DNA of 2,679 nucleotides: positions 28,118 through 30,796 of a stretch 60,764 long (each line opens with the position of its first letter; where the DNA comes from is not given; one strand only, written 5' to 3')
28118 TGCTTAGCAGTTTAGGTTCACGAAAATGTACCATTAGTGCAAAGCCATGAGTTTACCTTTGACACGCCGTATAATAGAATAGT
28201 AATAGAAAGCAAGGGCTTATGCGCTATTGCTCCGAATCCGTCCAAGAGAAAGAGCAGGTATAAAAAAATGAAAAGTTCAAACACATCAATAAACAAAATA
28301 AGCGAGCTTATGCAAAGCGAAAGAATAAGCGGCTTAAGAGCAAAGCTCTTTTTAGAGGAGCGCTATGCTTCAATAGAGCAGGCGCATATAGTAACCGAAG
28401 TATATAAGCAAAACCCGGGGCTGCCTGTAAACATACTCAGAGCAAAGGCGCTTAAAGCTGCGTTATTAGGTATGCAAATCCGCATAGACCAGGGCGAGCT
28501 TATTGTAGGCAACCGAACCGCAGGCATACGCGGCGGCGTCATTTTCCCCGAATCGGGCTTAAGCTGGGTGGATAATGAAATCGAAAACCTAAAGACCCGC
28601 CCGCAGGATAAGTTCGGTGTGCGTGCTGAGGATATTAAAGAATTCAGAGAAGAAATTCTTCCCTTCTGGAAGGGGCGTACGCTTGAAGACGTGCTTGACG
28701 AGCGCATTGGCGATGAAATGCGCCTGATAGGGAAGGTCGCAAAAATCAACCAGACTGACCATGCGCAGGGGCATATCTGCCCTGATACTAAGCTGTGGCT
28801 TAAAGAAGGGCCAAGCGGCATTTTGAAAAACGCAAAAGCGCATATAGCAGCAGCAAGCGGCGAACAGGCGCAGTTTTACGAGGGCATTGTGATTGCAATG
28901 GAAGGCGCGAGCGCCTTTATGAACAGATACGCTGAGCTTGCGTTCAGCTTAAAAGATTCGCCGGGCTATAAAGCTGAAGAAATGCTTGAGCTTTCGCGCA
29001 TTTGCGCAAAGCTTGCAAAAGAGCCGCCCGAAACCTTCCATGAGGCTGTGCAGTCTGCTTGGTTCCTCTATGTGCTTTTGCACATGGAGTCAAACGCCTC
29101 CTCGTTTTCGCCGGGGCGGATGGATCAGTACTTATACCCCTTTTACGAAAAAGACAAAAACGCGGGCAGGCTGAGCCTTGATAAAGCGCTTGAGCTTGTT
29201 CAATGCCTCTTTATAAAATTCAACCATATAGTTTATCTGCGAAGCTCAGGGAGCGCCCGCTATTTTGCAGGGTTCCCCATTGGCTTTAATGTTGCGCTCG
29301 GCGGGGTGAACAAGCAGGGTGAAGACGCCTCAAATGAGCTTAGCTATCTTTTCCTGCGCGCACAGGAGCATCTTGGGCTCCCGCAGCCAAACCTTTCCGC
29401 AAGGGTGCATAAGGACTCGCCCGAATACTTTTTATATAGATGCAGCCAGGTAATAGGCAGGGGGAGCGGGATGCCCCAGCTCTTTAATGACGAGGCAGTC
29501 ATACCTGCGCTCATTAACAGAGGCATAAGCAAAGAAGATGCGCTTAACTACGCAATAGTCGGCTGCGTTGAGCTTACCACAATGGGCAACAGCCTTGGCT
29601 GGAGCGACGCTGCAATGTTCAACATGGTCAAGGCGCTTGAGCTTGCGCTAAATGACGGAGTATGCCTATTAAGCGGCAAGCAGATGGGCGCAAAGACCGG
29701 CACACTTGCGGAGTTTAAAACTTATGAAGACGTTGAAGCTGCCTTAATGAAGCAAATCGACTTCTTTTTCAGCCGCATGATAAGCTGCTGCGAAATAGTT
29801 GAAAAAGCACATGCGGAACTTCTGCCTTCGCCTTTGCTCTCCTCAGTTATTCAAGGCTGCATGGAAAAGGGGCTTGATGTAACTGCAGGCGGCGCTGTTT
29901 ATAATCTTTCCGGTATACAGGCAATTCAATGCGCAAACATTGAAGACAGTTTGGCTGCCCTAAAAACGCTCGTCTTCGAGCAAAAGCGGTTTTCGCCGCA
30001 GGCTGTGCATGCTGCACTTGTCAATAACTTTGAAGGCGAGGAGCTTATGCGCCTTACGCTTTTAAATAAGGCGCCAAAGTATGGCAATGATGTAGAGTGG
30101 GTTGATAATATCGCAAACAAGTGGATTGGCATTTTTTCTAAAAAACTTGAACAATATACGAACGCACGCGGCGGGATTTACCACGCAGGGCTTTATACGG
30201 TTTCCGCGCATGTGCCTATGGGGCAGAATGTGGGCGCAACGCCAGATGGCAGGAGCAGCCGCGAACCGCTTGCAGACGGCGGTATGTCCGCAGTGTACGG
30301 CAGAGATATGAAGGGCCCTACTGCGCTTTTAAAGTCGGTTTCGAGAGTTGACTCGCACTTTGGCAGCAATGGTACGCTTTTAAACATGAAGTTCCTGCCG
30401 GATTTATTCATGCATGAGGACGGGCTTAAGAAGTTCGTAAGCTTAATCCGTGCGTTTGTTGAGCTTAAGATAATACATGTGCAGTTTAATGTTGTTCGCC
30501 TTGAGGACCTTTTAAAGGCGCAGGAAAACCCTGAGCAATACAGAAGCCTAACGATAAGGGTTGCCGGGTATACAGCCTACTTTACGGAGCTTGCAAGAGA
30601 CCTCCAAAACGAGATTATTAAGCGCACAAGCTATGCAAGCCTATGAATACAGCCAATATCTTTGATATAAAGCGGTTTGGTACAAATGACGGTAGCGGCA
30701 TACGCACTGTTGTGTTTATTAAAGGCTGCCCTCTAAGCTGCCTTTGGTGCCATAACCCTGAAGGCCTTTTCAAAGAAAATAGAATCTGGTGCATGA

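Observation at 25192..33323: Orphan glycyl radical eliminase operon in a sugar-catabolic neighbourhood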

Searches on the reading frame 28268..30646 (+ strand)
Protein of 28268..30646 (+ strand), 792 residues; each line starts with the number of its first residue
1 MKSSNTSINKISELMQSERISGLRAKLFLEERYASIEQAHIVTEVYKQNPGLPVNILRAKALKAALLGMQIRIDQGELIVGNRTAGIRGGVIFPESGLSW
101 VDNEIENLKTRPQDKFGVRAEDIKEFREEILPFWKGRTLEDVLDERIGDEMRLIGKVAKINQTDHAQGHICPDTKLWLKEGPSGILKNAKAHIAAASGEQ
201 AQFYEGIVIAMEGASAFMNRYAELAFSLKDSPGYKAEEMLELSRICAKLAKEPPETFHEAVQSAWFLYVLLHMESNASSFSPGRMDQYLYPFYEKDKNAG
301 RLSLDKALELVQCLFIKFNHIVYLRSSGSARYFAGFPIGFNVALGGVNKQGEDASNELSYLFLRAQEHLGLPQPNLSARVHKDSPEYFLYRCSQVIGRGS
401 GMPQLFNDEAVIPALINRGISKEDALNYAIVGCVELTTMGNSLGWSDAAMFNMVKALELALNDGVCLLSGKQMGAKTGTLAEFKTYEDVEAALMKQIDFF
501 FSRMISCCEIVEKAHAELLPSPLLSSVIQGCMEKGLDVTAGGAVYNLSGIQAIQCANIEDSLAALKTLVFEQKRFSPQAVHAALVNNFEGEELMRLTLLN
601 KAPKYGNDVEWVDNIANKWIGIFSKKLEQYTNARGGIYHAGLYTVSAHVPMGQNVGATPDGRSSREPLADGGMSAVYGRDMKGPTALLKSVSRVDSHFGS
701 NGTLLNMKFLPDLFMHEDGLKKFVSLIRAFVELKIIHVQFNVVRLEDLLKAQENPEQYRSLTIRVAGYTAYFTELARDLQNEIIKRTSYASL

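Call 4: search_protein_families(library=pfam, proteins=[window:28268-30646:+])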
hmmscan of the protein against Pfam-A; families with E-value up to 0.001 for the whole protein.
window:28268-30646:+ (792 aa): 2 families
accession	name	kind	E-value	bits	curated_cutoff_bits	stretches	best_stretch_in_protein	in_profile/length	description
PF02901.20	PFL-like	-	1.3e-207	691.9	24.3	1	18-652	3-647/647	Pyruvate formate lyase-like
PF01228.26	Gly_radical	-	1.9e-28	99.5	22.2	1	671-773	3-106/106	Glycine radical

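Call 5: search_protein_families(library=ncbifam, proteins=[window:28268-30646:+])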
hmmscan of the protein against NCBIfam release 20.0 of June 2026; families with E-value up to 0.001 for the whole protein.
window:28268-30646:+ (792 aa): 12 families
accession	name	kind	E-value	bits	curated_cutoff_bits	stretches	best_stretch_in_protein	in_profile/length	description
TIGR01774.1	PFL2-3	subfamily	1.3e-245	817.4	678.2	1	16-789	2-784/786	formate C-acetyltransferase/glycerol dehydratase family glycyl radical enzyme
NF007437.0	PRK09983.1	equivalog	2.4e-229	763.3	1109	1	17-789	2-763/765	formate C-acetyltransferase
TIGR04394.1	choline_CutC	equivalog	8.2e-173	576.9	1050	1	17-788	2-785/789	choline trimethylamine-lyase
NF048009.1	SfplDhtHpfGKleb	equivalog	1.8e-172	575.5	1000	1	19-788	27-821/824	(2S)-3-sulfopropanediol dehydratase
NF048011.1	SfplDhtHpsGDes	equivalog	1.3e-169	566.2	1000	1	14-789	20-819/821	(2S)-3-sulfopropanediol dehydratase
NF043068.1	glycl_HYPD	equivalog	1.9e-169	565.3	1100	1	18-788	2-781/784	trans-4-hydroxy-L-proline dehydratase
NF033718.1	indole_decarb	equivalog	6.5e-111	372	1100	1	115-790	154-867/868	indoleacetate decarboxylase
NF033715.1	glycyl_HPDL_Lrg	equivalog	7.6e-92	308.6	1150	2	200-588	268-678/901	4-hydroxyphenylacetate decarboxylase large subunit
TIGR01255.1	pyr_form_ly_1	equivalog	1.3e-46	159.4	994.2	1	252-789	231-741/744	formate C-acetyltransferase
NF038360.1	rad_fix_GrcA3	exception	6.4e-15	55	158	1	719-790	5-76/78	autonomous glycyl radical cofactor GrcA3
NF008341.1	PRK11127.1-1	equivalog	1.6e-10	40.8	145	1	735-789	23-77/80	autonomous glycyl radical cofactor GrcA2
TIGR04365.1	spare_glycyl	equivalog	6.4e-09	36.1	170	1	737-789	71-123/126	autonomous glycyl radical cofactor GrcA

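Call 10: search_solved_structures(query=window:28268-30646:+, show_alignments=2)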
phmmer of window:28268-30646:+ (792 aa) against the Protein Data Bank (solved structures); distinct sequences matched with E-value up to 0.001: 37.
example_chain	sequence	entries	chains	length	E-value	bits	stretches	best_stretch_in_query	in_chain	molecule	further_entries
8yjo_A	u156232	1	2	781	4.3e-195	653.2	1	17-789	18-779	Probable dehydratase PflD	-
8id0_A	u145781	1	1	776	2.5e-186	624.3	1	17-788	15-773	formate C-acetyltransferase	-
1r8w_A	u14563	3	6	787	4.2e-181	607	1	15-789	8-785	glycerol dehydratase | B12-independent glycerol dehydratase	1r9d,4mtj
5i2a_A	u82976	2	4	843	4e-165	554.1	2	14-588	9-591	Diol-dehydratase | Diol dehydratase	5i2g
9f3w_A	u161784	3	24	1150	9.8e-162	542.9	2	23-787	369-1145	Choline trimethylamine-lyase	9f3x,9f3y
9rco_A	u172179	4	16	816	6.7e-161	540.2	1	18-788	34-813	Glycyl radical protein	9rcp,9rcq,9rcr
2f3o_A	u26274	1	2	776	3.6e-149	501.4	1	19-788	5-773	pyruvate formate-lyase 2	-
5a0u_A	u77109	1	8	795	1.1e-146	493.2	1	24-787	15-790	CHOLINE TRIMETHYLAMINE LYASE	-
5a0z_A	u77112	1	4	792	1.2e-146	493.1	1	30-788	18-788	CHOLINE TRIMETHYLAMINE LYASE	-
9ht9_A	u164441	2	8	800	2.2e-144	485.5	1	34-788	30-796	Choline trimethylamine-lyase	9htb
9r0v_A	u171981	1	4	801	2.2e-144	485.5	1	34-788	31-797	Choline trimethylamine-lyase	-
6vue_A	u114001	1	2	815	2.4e-144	485.5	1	34-788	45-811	Choline trimethylamine-lyase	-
5faw_A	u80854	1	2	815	2.4e-144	485.5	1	34-788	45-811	Choline trimethylamine-lyase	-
5fay_A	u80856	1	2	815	2.5e-144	485.4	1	34-788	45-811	Choline trimethylamine-lyase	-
5fau_A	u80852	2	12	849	2.7e-144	485.2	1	34-788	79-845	Choline trimethylamine-lyase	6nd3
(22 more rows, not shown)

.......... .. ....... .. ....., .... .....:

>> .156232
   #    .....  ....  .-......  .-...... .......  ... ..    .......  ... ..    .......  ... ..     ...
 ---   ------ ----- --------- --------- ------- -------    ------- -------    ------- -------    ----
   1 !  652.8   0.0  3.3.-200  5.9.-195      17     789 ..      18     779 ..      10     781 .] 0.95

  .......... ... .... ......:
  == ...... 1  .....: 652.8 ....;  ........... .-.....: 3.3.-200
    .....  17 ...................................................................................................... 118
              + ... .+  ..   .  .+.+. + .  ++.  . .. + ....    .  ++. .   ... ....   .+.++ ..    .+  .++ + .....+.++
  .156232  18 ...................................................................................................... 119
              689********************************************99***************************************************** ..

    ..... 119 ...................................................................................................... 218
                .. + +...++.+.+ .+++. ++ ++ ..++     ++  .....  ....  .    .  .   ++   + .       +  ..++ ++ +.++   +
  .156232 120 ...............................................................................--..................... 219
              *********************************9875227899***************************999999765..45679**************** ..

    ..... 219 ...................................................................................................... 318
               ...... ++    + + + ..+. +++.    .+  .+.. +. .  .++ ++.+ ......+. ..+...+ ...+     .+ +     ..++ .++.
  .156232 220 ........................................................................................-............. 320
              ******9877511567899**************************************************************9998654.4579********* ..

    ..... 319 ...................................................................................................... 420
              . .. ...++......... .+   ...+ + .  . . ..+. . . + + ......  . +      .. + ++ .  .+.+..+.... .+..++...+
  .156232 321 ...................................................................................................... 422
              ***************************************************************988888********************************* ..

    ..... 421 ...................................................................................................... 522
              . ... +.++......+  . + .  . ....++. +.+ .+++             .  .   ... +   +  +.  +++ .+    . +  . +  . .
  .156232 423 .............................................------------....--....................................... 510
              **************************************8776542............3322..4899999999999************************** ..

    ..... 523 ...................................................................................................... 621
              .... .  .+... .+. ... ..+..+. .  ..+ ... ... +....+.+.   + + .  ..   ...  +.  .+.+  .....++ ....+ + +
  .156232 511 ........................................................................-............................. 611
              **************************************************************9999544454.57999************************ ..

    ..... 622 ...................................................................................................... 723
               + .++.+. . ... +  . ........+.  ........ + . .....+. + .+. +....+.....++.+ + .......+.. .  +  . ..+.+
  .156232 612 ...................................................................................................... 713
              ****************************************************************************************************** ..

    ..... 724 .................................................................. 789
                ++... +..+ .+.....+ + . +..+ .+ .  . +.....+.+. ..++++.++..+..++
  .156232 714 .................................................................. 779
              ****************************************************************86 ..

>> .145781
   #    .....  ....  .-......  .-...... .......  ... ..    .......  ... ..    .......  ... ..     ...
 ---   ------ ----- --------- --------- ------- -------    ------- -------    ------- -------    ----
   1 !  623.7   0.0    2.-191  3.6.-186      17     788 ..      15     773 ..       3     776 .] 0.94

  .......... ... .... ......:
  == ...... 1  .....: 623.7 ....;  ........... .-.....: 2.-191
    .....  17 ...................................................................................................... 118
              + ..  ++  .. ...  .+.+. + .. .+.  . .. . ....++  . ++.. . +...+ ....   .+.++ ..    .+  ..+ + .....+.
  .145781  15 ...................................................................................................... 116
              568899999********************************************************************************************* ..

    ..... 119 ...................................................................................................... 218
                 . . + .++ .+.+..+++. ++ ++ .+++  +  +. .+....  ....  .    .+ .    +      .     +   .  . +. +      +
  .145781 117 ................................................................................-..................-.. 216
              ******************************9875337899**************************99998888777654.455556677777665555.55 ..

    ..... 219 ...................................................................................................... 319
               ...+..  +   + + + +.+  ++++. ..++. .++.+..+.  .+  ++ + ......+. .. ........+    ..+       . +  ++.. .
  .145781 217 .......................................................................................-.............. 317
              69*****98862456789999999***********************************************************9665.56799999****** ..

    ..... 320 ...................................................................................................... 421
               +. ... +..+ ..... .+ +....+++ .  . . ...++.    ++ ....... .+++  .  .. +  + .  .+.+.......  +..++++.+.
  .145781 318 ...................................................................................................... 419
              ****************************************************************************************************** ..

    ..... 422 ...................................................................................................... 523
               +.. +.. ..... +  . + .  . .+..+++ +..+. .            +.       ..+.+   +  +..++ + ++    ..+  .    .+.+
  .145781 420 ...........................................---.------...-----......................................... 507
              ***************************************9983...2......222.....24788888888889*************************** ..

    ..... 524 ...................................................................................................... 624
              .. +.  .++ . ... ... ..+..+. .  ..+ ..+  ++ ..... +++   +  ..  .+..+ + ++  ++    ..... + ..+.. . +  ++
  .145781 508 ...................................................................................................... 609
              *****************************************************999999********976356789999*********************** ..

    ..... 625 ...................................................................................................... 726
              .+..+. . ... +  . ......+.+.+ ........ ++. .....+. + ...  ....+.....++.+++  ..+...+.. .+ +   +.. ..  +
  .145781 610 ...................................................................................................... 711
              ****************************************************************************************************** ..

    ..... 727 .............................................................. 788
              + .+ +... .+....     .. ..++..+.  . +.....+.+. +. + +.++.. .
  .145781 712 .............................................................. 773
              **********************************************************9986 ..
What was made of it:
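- PflD is the best match in the PDB: 8yjo at 653 bits and 8id0 at 624, against 453 for YbiW (call 10).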

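Call 17: find_homologous_proteins(query=window:28268-30646:+, max_evalue=1e-100)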
Query window:28268-30646:+ (792 aa): 6188 proteins with E <= 1e-100 among 8000 candidates; the best 120 are listed.
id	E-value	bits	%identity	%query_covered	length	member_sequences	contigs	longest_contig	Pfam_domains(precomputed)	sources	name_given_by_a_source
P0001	0.0e+0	1770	99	100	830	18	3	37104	PF02901.21,PF01228.27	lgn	-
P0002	0.0e+0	1596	88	100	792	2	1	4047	PF02901.21,PF01228.27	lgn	-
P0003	0.0e+0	1332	74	99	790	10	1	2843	PF02901.21,PF01228.27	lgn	-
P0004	0.0e+0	1324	74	99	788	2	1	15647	PF02901.21,PF01228.27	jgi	-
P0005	0.0e+0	1323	74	99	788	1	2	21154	PF02901.21,PF01228.27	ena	-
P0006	0.0e+0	1318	73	99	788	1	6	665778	PF02901.21,PF01228.27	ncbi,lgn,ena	-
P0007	0.0e+0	1318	74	99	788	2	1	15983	PF02901.21,PF01228.27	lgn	-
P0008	0.0e+0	1317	74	99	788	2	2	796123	PF02901.21,PF01228.27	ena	-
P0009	0.0e+0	1317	74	99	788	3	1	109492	PF02901.21,PF01228.27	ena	-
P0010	0.0e+0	1314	73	99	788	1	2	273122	PF02901.21,PF01228.27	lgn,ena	-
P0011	0.0e+0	1313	73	99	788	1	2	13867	PF02901.21,PF01228.27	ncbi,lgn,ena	-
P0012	0.0e+0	1306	73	99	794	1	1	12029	PF02901.21,PF01228.27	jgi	jgi:formate C-acetyltransferase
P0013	0.0e+0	1303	73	99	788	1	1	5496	PF02901.21,PF01228.27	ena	-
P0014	0.0e+0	1303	74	99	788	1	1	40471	PF02901.21,PF01228.27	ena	-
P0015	0.0e+0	1302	74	99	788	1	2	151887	PF02901.21,PF01228.27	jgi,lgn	jgi:pyruvate formate-lyase/glycerol dehydratase family glycyl radical enzyme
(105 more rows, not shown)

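Call 19: find_related_loci(query=window:28268-30646:+, collection=genome_contigs, flank=10000)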
Query window:28268-30646:+ (792 aa) in genome_contigs; peptide patterns used: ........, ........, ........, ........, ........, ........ (x = any residue, [..] = any of these).
201 stretches matched a pattern; 156 encode a relative of the query (tblastn E <= 1e-3); the best 80 are kept; 80 distinct loci.
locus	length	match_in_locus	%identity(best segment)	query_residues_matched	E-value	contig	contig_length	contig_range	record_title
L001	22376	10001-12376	89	1-792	0e+0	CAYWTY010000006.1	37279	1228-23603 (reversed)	MAG TPA_asm: uncultured Oscillospiraceae bacterium isolate SRP294416_co3_778 genome assembly, contig: NODE_1210_length_3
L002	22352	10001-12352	74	8-792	0e+0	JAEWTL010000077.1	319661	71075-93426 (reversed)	MAG: Bacillota bacterium isolate OH_SDB_141 k127_476291, whole genome shotgun sequence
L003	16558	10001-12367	73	3-792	0e+0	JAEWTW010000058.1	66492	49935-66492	MAG: Bacillota bacterium isolate OH_SDB_160 k127_1095571, whole genome shotgun sequence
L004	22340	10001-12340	70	11-792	0e+0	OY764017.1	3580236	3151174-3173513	MAG: Christensenellaceae bacterium isolate da863df8-3121-48c8-a9fd-195775925dd7 genome assembly, chromosome: 1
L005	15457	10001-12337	71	14-790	0e+0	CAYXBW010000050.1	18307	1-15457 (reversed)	MAG TPA_asm: uncultured Christensenella sp. isolate SRP242652_co3_98 genome assembly, contig: NODE_1392_length_18307_cov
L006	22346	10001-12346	71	9-792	0e+0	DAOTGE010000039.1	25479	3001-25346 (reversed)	MAG TPA_asm: Eubacteriales bacterium isolate AMR_MDS_3085 NODE_2252_length_25479_cov_10.815057, whole genome shotgun seq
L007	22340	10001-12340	71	11-792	0e+0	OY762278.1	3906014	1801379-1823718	MAG: Christensenellaceae bacterium isolate d7c23e02-40a4-4312-836d-43190f2e112a genome assembly, chromosome: 1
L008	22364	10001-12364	70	2-790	0e+0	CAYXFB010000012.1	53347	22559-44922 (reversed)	MAG TPA_asm: uncultured Christensenella sp. isolate SRP242652_co3_79 genome assembly, contig: NODE_265_length_53347_cov_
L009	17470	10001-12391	69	2-792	0e+0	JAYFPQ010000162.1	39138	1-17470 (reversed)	MAG: Christensenella sp. isolate CA_127_R1 c_CA_000000019674, whole genome shotgun sequence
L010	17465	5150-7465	70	19-792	0e+0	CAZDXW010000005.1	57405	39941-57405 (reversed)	MAG TPA_asm: uncultured Christensenella sp. isolate binchicken_co152_37 genome assembly, contig: NODE_626_length_57405_c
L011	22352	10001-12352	69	1-792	0e+0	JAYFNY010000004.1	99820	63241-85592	MAG: Eubacteriales bacterium isolate 5C_59 c_5C_000000075797, whole genome shotgun sequence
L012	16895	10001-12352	68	8-789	0e+0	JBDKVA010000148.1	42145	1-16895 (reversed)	MAG: Clostridiaceae bacterium isolate 8_bin.75 c_000001249796, whole genome shotgun sequence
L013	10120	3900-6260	64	5-792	0e+0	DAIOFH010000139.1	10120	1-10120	MAG TPA_asm: Planctomycetota bacterium isolate CTOTU14820 NODE_1425_length_10120_cov_14.540586, whole genome shotgun seq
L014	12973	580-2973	62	5-789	0e+0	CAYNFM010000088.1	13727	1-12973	MAG TPA_asm: uncultured Treponemataceae bacterium isolate binchicken_co3_299 genome assembly, contig: NODE_14484_length_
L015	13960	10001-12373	61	8-792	0e+0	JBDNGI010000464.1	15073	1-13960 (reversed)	MAG: Halanaerobiales bacterium isolate concoct.185.WLB k141_1178485, whole genome shotgun sequence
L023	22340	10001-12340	63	11-789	0e+0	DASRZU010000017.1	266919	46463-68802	MAG TPA_asm: Anaeromyxobacter sp. isolate SMAG_U14941 k141_2033495, whole genome shotgun sequence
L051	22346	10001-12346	61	8-789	0e+0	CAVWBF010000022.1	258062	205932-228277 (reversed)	MAG: uncultured Spirochaetota bacterium isolate MFD03726.bin.4.276 genome assembly, contig: contig_54675, whole genome s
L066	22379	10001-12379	57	2-792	0e+0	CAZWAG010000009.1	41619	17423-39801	MAG TPA_asm: uncultured Eubacterium sp. isolate binchicken_co370_224 genome assembly, contig: NODE_1125_length_41619_cov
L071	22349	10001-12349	58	8-789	0e+0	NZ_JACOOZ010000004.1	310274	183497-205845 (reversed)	Eubacterium segne strain BX4 BX4_ctg004, whole genome shotgun sequence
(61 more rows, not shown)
